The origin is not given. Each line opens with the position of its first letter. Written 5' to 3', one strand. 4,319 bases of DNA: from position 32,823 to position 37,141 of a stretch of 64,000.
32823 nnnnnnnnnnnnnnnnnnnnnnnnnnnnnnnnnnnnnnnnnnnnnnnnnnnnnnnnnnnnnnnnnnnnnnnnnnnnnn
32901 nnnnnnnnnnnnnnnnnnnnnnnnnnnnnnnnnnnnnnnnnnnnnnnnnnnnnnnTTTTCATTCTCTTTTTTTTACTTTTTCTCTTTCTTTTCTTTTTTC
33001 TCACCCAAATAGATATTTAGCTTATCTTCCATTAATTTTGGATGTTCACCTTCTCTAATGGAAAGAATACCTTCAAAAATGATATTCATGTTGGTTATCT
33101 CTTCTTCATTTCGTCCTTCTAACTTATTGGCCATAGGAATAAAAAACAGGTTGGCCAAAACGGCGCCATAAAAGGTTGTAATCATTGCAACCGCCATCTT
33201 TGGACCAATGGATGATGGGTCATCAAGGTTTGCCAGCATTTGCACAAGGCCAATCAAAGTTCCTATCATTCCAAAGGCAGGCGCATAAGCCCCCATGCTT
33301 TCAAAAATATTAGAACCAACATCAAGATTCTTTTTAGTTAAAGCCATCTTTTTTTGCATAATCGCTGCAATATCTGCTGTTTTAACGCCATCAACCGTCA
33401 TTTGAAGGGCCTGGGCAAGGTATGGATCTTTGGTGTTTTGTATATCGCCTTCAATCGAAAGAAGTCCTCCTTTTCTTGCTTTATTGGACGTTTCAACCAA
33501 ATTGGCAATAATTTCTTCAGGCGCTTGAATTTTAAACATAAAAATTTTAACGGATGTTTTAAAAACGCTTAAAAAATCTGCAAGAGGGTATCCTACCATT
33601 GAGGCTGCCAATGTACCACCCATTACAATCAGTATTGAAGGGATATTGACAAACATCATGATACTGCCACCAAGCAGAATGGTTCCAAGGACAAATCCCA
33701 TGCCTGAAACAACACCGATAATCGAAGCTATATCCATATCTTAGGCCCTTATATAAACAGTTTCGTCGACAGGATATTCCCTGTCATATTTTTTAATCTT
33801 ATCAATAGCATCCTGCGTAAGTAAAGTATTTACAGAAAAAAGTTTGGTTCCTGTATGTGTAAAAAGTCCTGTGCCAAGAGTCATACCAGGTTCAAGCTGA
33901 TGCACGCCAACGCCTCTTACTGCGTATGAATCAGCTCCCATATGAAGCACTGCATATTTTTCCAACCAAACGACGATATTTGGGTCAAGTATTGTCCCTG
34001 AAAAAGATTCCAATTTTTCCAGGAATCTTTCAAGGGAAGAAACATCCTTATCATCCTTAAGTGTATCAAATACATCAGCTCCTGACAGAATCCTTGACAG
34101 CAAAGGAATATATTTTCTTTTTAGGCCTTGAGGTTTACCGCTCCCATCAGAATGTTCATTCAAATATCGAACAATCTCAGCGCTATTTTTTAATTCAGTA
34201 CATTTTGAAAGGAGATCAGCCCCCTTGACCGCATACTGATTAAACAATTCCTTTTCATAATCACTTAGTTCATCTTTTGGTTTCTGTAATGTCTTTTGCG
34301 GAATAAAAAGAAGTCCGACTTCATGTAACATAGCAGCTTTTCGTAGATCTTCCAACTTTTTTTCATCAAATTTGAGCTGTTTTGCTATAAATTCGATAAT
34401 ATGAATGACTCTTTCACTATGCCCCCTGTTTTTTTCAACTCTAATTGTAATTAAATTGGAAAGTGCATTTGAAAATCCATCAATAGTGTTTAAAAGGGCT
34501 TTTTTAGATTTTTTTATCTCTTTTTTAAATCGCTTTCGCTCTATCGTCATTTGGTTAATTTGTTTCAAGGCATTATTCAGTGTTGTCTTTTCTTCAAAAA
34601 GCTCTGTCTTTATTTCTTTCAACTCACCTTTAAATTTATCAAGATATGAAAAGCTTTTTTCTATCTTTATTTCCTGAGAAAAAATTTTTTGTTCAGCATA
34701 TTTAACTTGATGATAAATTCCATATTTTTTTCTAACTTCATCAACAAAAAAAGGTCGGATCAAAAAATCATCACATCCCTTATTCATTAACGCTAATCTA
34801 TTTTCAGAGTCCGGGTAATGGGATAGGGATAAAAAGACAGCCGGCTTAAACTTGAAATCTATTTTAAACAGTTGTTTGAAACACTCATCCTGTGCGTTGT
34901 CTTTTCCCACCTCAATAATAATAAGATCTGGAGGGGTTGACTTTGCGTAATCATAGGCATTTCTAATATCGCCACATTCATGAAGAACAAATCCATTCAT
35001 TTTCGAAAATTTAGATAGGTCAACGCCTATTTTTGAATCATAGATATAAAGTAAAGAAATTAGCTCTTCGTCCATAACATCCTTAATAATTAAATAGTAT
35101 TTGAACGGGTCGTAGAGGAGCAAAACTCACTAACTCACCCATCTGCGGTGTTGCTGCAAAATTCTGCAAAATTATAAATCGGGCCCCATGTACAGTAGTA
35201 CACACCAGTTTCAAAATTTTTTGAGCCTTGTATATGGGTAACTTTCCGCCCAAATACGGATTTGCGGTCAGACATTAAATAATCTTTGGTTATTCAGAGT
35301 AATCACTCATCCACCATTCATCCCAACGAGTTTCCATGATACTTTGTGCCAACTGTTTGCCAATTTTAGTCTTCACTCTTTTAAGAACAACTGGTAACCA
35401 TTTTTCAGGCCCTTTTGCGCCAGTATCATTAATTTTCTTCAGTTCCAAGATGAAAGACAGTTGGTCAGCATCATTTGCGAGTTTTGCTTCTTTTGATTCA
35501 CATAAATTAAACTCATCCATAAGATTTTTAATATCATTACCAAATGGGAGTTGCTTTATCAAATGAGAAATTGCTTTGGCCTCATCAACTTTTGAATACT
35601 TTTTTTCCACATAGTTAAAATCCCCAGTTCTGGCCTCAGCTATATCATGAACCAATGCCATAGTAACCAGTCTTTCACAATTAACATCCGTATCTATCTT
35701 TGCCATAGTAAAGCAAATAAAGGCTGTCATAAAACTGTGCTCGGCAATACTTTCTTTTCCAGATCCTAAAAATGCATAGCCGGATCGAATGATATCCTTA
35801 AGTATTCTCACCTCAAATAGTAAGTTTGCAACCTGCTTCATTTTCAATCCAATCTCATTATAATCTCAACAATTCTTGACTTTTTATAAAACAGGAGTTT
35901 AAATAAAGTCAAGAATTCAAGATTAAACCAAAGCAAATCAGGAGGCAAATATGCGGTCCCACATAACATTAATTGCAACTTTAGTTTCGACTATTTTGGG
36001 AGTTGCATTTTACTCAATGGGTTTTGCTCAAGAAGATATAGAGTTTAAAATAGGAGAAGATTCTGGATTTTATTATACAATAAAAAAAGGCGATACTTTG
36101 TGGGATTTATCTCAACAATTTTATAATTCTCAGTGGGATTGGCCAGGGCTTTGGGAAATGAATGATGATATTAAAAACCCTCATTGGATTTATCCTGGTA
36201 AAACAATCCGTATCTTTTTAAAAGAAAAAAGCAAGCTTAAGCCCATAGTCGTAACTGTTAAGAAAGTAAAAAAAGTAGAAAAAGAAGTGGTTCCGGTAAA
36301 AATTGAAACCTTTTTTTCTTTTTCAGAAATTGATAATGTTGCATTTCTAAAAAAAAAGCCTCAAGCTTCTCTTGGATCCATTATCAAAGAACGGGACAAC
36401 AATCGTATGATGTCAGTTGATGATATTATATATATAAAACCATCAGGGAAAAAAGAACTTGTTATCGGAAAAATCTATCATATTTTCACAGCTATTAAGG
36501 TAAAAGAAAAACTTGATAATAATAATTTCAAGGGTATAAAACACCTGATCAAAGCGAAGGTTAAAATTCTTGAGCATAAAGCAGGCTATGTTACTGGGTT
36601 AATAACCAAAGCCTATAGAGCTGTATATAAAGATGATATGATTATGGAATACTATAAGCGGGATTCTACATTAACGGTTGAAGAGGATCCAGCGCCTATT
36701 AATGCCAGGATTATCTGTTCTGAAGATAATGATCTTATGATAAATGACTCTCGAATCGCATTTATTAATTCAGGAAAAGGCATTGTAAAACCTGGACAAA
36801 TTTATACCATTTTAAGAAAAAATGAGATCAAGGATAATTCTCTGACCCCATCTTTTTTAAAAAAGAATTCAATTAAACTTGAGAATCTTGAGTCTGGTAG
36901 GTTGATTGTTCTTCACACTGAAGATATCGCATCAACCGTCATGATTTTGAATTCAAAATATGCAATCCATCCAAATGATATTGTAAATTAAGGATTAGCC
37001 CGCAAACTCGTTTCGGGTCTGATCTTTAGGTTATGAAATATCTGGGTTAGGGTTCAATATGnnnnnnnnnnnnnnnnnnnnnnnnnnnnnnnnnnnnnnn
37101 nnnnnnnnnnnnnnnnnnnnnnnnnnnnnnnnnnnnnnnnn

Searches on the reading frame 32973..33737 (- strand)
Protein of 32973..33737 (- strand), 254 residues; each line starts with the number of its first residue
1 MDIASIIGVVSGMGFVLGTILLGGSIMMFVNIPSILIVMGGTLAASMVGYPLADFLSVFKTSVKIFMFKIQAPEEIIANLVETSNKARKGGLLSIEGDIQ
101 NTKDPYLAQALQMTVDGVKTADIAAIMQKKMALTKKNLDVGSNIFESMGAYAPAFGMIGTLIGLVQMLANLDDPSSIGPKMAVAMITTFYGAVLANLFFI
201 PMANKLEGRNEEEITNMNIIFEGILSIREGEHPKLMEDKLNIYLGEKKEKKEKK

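Call 77: search_protein_families(library=pfam, proteins=[window:32973-33737:-], max_evalue=0.00001)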
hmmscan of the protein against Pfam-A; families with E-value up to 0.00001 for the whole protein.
window:32973-33737:- (254 aa): 1 family
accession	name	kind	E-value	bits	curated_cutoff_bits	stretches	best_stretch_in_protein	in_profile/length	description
PF01618.21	MotA_ExbB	-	7e-30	103.8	22.9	1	100-218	3-126/127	MotA/TolQ/ExbB proton channel family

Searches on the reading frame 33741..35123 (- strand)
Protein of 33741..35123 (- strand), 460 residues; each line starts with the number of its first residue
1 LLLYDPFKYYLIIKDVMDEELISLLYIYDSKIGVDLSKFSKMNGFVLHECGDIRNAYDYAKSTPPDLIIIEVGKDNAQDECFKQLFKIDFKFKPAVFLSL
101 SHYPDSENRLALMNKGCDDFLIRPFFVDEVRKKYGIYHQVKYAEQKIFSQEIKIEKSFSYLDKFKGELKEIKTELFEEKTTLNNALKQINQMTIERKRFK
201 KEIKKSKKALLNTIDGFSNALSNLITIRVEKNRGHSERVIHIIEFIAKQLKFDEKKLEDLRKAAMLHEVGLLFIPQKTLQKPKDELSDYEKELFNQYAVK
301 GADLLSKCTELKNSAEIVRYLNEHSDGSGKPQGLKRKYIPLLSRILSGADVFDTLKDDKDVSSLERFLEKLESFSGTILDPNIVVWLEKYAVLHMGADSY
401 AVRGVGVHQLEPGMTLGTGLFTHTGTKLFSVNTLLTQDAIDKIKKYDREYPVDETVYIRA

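Call 77: search_protein_families(library=pfam, proteins=[window:33741-35123:-], max_evalue=0.00001)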
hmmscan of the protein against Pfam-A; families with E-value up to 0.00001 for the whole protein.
window:33741-35123:- (460 aa): 2 families
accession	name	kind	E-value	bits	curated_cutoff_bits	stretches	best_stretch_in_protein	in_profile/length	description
PF13487.12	HD_5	-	1.1e-30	107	27.2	1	220-381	2-168/170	HD domain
PF01966.28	HD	-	3.5e-12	47.1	22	1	234-354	3-115/116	HD domain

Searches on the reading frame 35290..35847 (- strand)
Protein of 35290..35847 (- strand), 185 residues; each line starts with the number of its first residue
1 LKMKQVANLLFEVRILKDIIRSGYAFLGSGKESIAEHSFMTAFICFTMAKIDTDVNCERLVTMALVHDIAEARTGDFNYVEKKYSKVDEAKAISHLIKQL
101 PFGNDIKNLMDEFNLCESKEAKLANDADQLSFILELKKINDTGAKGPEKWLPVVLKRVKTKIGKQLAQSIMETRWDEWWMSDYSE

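Call 77: search_protein_families(library=pfam, proteins=[window:35290-35847:-], max_evalue=0.00001)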
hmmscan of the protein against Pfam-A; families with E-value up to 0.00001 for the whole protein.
window:35290-35847:- (185 aa): 3 families
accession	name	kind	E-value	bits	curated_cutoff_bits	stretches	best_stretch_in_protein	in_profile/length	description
PF13023.12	HD_3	-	2.3e-29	102.8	22.5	1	15-166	3-161/165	HD domain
PF12917.13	YfbR-like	-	3.5e-12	46.8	25.9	1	16-135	9-140/182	5'-deoxynucleotidase YfbR-like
PF01966.28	HD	-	2.9e-09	37.6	22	1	35-131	2-114/116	HD domain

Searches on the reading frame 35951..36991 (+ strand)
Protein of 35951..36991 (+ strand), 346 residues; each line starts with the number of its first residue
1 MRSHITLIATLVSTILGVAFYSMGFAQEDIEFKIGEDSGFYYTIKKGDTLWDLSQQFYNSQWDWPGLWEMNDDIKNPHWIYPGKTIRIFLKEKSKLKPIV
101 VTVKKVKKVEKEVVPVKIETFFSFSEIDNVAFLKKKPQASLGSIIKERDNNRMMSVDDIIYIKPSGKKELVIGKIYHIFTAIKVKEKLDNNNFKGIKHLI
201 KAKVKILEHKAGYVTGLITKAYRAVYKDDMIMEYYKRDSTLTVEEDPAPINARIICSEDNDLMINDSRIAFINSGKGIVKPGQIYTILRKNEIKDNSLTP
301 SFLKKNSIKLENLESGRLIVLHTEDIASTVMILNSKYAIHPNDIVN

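Call 78: search_protein_families(library=pfam, proteins=[window:35951-36991:+], max_evalue=0.00001)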
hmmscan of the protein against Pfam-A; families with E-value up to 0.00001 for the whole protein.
window:35951-36991:+ (346 aa): 1 family
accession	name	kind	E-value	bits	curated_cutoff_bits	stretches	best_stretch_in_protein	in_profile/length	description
PF01476.26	LysM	-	5.9e-12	45.8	20.9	1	42-88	1-42/43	LysM domain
